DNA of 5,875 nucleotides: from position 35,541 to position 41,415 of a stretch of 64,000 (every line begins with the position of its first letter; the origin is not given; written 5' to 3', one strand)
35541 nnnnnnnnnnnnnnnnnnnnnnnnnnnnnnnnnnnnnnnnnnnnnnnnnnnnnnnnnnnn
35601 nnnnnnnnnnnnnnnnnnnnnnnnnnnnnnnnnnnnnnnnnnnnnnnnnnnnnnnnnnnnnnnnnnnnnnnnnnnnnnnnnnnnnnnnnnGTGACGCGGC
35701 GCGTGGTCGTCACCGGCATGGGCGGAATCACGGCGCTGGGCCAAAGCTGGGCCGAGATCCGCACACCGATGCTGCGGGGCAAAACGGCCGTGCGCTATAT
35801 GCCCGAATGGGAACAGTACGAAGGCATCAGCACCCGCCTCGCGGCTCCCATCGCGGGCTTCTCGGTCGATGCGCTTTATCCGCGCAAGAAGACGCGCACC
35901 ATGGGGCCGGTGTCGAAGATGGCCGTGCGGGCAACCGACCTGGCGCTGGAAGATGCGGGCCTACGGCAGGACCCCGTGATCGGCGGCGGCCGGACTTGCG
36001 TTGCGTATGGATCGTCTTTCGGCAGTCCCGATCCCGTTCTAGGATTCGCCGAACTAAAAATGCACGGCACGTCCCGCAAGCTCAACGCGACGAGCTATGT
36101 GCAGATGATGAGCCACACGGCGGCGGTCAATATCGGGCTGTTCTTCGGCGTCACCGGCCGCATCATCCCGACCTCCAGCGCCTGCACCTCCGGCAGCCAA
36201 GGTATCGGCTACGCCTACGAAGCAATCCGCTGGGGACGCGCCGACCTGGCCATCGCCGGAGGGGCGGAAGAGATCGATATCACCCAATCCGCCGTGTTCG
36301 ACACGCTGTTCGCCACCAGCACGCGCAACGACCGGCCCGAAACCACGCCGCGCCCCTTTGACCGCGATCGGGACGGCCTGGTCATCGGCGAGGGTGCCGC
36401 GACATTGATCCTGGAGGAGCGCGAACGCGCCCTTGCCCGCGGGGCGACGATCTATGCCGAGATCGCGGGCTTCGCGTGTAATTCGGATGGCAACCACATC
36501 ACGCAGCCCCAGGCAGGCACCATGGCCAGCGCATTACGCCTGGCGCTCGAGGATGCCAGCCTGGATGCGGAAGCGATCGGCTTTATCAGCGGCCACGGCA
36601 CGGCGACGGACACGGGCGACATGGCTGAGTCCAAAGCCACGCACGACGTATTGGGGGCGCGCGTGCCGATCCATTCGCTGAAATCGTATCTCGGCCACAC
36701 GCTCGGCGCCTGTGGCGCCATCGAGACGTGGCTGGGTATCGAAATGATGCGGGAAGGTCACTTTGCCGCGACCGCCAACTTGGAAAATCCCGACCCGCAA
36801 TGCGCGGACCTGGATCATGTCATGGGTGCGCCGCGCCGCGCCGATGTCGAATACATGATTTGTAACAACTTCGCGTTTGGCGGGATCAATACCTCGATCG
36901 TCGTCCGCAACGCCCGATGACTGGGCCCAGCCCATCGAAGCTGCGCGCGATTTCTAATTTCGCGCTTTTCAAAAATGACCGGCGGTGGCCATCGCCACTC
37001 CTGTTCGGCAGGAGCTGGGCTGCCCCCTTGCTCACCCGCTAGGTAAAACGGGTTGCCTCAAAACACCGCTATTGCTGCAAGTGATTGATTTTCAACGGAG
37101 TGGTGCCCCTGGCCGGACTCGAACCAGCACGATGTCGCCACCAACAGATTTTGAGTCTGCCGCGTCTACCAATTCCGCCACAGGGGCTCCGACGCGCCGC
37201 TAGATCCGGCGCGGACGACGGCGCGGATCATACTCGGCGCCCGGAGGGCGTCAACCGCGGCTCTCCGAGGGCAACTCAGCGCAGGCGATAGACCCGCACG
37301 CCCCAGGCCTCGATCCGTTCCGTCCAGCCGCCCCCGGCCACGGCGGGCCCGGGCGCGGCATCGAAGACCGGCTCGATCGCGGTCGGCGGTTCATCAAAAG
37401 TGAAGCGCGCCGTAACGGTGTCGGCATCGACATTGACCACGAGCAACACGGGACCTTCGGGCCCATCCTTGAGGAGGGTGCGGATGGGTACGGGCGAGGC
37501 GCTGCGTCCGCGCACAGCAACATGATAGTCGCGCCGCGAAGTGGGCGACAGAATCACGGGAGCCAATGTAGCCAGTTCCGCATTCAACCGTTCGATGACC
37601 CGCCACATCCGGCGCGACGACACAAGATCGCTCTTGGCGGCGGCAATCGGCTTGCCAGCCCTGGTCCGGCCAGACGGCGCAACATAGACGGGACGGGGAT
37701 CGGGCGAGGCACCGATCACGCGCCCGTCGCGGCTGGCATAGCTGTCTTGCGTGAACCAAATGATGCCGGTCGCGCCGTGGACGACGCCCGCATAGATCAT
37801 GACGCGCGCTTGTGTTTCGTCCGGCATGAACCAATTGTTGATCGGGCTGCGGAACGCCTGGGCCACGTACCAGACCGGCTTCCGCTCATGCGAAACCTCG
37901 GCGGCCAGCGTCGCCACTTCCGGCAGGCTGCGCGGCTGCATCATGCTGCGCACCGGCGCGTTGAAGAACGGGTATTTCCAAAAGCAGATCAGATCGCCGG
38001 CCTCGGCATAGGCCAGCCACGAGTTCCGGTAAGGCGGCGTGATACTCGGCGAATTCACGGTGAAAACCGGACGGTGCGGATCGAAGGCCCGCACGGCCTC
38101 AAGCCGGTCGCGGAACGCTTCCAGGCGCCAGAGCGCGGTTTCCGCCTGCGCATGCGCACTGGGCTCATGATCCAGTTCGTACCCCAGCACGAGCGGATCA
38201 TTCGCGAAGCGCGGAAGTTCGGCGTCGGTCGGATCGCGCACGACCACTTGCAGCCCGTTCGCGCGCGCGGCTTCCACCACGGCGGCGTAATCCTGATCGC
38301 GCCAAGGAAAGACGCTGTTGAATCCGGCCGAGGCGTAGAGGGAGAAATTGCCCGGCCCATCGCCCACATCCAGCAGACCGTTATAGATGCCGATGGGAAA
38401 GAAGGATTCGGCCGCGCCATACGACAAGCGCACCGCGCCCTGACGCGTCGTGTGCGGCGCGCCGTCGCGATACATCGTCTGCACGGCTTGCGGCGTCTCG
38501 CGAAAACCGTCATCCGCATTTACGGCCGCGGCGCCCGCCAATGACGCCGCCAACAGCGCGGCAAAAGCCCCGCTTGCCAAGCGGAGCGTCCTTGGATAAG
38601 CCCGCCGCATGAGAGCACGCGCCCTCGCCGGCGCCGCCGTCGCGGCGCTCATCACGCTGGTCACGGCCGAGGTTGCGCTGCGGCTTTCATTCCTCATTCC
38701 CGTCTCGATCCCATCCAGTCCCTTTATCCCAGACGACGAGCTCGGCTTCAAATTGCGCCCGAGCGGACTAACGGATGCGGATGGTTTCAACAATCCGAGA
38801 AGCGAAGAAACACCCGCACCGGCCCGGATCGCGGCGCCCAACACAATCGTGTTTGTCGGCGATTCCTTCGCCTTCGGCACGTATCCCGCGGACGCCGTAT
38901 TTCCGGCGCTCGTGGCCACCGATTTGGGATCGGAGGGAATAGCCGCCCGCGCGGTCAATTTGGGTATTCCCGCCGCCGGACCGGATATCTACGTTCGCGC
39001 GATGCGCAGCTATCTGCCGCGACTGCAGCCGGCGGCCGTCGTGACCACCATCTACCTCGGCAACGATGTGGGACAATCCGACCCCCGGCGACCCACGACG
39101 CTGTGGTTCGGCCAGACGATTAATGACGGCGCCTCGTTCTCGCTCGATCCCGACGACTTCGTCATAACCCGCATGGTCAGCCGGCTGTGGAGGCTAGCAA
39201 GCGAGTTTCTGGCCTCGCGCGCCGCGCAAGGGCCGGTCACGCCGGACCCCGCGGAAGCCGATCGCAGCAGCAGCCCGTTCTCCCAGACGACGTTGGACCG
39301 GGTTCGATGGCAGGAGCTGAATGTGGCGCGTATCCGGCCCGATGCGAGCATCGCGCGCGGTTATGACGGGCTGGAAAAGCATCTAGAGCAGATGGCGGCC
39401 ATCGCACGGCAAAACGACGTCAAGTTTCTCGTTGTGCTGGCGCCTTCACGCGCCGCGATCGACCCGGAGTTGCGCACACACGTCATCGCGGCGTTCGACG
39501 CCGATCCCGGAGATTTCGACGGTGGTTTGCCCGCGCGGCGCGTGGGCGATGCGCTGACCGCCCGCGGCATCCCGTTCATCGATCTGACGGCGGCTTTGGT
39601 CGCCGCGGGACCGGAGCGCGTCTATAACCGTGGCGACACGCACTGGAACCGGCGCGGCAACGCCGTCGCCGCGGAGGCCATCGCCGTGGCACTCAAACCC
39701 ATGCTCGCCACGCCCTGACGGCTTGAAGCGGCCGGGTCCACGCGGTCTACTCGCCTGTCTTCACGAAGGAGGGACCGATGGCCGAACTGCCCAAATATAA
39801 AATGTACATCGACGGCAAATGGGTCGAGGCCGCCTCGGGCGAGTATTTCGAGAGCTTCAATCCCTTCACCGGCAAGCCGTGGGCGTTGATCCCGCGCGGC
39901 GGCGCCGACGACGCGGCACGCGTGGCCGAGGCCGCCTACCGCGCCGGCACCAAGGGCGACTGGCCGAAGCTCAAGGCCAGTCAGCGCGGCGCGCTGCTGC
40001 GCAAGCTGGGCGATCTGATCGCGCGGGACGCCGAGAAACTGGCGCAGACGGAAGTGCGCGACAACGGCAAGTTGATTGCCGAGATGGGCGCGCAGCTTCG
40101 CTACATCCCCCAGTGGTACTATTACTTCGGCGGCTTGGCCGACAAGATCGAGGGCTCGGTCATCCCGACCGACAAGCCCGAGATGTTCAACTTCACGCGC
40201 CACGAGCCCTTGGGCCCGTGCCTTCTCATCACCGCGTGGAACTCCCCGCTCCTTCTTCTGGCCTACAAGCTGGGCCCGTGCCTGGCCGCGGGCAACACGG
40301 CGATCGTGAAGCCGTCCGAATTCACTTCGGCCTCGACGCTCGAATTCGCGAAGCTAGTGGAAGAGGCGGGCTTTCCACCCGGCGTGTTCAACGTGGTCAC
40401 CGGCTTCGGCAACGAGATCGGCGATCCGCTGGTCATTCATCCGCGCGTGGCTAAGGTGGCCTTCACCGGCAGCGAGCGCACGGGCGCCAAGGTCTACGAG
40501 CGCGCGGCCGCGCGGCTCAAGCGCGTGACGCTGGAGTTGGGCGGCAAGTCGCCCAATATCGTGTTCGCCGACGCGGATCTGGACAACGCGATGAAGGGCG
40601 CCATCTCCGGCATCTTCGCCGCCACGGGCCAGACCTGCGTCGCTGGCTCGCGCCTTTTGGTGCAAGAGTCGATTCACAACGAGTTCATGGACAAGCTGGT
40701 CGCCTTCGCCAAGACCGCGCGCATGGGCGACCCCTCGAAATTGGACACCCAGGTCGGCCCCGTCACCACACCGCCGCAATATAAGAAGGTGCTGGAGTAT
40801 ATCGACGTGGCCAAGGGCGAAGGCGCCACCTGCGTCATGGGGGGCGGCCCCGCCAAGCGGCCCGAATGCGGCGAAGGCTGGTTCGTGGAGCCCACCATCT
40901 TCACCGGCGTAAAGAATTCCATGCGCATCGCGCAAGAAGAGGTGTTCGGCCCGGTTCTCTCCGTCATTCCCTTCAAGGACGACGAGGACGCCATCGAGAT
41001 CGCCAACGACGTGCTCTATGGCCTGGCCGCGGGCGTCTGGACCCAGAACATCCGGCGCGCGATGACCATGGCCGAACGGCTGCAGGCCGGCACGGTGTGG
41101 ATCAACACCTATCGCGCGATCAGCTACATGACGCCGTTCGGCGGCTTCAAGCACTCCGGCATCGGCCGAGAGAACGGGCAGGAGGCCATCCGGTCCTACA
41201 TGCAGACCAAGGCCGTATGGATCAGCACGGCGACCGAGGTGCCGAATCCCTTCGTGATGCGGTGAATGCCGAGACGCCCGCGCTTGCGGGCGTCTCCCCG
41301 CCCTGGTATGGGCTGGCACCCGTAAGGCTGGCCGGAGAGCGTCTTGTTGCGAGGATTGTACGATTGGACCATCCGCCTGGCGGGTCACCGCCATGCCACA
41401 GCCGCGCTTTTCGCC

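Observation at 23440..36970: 16-gene, fully translationally coupled aryl-polyene-like (ApeC-ApeR order) lipid biosynthesis and export operon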

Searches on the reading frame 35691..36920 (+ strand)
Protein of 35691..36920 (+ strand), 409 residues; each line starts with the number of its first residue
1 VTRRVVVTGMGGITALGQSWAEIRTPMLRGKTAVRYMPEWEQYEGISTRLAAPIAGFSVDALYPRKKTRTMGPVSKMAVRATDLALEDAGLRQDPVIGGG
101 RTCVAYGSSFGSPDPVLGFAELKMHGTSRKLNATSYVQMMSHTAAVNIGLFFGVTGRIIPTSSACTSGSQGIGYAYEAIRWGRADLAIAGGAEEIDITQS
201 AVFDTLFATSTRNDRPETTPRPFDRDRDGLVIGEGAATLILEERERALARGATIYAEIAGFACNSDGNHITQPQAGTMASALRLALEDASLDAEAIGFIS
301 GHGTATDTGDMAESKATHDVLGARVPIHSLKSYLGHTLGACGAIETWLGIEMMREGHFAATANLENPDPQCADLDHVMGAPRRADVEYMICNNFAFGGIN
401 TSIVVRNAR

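Call 5: search_protein_families(library=pfam, proteins=[window:35691-36920:+], max_evalue=0.01)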
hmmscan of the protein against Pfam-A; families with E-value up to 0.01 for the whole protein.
window:35691-36920:+ (409 aa): 3 families
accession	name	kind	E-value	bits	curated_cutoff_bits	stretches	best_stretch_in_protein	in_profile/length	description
PF00109.32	ketoacyl-synt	-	2.6e-38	132.5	20.8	1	3-247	2-252/252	Beta-ketoacyl synthase, N-terminal domain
PF02801.28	Ketoacyl-synt_C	-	1.6e-23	83.4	20.8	1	255-365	1-119/119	Beta-ketoacyl synthase, C-terminal domain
PF00108.29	Thiolase_N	-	0.00056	19.8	26.4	1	141-195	63-115/260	Thiolase, N-terminal domain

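Call 7: search_protein_families(library=ncbifam, proteins=[window:35691-36920:+], max_evalue=0.001)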
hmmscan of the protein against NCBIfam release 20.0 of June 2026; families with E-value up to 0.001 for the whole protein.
window:35691-36920:+ (409 aa): 29 families (the best 25 are shown)
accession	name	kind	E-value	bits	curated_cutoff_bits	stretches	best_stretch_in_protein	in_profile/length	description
NF006587.0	PRK09116.1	equivalog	1.6e-195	649.6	470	1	2-407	1-406/408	beta-ketoacyl-ACP synthase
TIGR03150.1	fabF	equivalog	4.7e-101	338.4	493.75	1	3-406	1-407/407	beta-ketoacyl-ACP synthase II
NF005589.0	PRK07314.1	subfamily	1.5e-98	330.2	387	1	2-407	3-411/413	beta-ketoacyl-ACP synthase II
NF004970.0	PRK06333.1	subfamily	4.1e-83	279.6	525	1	2-406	3-420/424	beta-ketoacyl-ACP synthase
NF005935.0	PRK07967.1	equivalog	2.4e-76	257.2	630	1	3-407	2-403/406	beta-ketoacyl-ACP synthase I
NF005916.1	PRK07910.1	equivalog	8.8e-75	252.2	560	1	4-405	13-415/418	KasA/KasB family beta-ketoacyl-ACP synthase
NF006274.0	PRK08439.1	equivalog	2.2e-73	247.4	621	1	3-406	2-404/406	beta-ketoacyl-ACP synthase II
NF006434.0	PRK08722.1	equivalog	1.3e-70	238.4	759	1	2-406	3-412/414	beta-ketoacyl-ACP synthase II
NF005076.0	PRK06501.1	equivalog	5.9e-65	219.8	629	1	139-406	149-421/425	beta-ketoacyl-ACP synthase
NF005490.0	PRK07103.1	equivalog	2.6e-57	194.7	445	1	2-407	3-412/414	polyketide beta-ketoacyl:acyl carrier protein synthase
NF004618.0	PRK05952.1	equivalog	8.8e-57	192.7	455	1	4-407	3-382/384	beta-ketoacyl-ACP synthase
NF006618.0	PRK09185.1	subfamily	1.1e-52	179.5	407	1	4-407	4-392/394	beta-ketoacyl-ACP synthase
NF058662.1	cispenta_AmcF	equivalog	1.2e-50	172.6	325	1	5-405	2-367/369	cispentacin biosynthesis acyltransferase subunit AmcF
NF045894.1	PKS_plus_SDR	equivalog_domain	1.5e-28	99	1740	1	71-370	87-382/1515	type I polyketide synthase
NF040607.1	mycolic_Pks13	equivalog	4.2e-26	90.8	2100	1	68-407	182-525/1680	polyketide synthase Pks13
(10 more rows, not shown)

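Call 49: search_solved_structures(query=window:35691-36920:+, max_evalue=1e-60)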
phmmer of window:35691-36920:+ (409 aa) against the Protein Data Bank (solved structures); distinct sequences matched with E-value up to 1e-60: 24.
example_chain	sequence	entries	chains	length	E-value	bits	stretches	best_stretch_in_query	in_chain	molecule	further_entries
4ewg_A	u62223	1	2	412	4.5e-160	536.3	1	3-409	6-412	Beta-ketoacyl synthase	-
7f27_A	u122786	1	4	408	2.5e-142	477.9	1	3-407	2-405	3-oxoacyl-(Acyl-carrier-protein) synthase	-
4r8e_A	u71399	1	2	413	9.1e-72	245.6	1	3-407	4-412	3-oxoacyl-[acyl-carrier-protein] synthase 2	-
6okg_A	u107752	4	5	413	2.8e-71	244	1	3-406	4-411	3-oxoacyl-[acyl-carrier-protein] synthase 2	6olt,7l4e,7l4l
1b3n_A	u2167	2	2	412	3e-71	243.9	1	3-406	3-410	PROTEIN (KETOACYL ACYL CARRIER PROTEIN SYNTHASE 2) | BETA-KETOACYL ACP SYNTHASE II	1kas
2gfw_A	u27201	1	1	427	3.3e-71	243.7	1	3-406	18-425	3-oxoacyl-[acyl-carrier-protein] synthase 2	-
1j3n_A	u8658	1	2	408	5.4e-71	243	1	3-404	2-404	3-oxoacyl-(acyl-carrier protein) synthase II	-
2gfy_A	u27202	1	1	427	3e-70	240.6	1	3-406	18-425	3-oxoacyl-[acyl-carrier-protein] synthase 2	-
3hnz_A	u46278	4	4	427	7.6e-70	239.3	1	3-406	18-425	3-oxoacyl-[acyl-carrier-protein] synthase 2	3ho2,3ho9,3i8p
9lpl_A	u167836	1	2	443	1.2e-69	238.7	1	3-406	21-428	3-oxoacyl-[acyl-carrier-protein] synthase 2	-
2gfv_A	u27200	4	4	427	1.5e-69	238.2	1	3-406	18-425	3-oxoacyl-[acyl-carrier-protein] synthase 2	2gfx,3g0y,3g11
4jrh_A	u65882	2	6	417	2.5e-67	231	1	3-406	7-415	3-oxoacyl-[acyl-carrier-protein] synthase 2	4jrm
3o04_A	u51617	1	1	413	2.8e-66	227.5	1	3-406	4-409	beta-keto-acyl carrier protein synthase II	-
5sxo_A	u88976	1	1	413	3.4e-66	227.3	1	3-406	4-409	3-oxoacyl-[acyl-carrier-protein] synthase 2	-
4qav_A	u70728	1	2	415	4e-66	227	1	3-406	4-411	3-oxoacyl-[acyl-carrier-protein] synthase 2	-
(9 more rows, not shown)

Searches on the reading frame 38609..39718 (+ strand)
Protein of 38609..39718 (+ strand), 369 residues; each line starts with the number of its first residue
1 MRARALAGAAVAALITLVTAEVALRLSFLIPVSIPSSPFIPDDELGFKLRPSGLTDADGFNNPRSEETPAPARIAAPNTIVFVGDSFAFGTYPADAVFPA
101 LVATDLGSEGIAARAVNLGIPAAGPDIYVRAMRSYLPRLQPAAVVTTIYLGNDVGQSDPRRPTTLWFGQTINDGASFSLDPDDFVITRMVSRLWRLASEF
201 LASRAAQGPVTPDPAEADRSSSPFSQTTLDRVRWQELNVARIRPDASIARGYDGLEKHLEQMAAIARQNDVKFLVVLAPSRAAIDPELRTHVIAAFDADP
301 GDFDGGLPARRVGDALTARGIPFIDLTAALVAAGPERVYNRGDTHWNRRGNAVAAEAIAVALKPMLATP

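Call 12: search_protein_families(library=pfam, proteins=[window:38609-39718:+], max_evalue=0.01)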
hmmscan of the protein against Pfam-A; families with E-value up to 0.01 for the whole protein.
window:38609-39718:+ (369 aa): 2 families
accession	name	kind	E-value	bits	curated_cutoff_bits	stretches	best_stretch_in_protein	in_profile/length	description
PF16822.11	ALGX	-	6.5e-11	42.8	26.5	1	267-364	40-132/268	SGNH hydrolase-like domain, acetyltransferase AlgX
PF20078.4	DUF6473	-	0.0012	18.6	27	1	71-131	28-82/274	Domain of unknown function (DUF6473)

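Call 41: search_protein_families(library=ncbifam, proteins=[window:38609-39718:+], max_evalue=0.01)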
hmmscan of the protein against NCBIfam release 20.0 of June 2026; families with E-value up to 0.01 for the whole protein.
window:38609-39718:+ (369 aa): 0 families

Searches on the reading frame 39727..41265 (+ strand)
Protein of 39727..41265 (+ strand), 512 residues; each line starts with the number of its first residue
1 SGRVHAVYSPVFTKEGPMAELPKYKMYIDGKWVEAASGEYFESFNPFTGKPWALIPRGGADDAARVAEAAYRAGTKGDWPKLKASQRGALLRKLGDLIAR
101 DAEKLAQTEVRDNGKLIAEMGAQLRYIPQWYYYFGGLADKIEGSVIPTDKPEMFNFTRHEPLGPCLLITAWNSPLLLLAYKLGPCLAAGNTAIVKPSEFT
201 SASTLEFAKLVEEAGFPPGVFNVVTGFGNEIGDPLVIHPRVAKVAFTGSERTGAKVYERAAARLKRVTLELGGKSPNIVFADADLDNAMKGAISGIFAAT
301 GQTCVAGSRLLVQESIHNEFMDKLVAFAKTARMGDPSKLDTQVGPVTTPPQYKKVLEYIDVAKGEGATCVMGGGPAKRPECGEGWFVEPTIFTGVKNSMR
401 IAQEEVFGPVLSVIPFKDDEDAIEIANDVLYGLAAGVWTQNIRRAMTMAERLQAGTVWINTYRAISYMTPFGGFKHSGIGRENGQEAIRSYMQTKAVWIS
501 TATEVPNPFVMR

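Call 12: search_protein_families(library=pfam, proteins=[window:39727-41265:+], max_evalue=0.01)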
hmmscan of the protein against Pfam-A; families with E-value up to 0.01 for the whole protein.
window:39727-41265:+ (512 aa): 1 family
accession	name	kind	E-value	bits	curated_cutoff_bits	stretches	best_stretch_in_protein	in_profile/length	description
PF00171.27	Aldedh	-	2.2e-175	584.1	23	1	32-497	1-461/461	Aldehyde dehydrogenase family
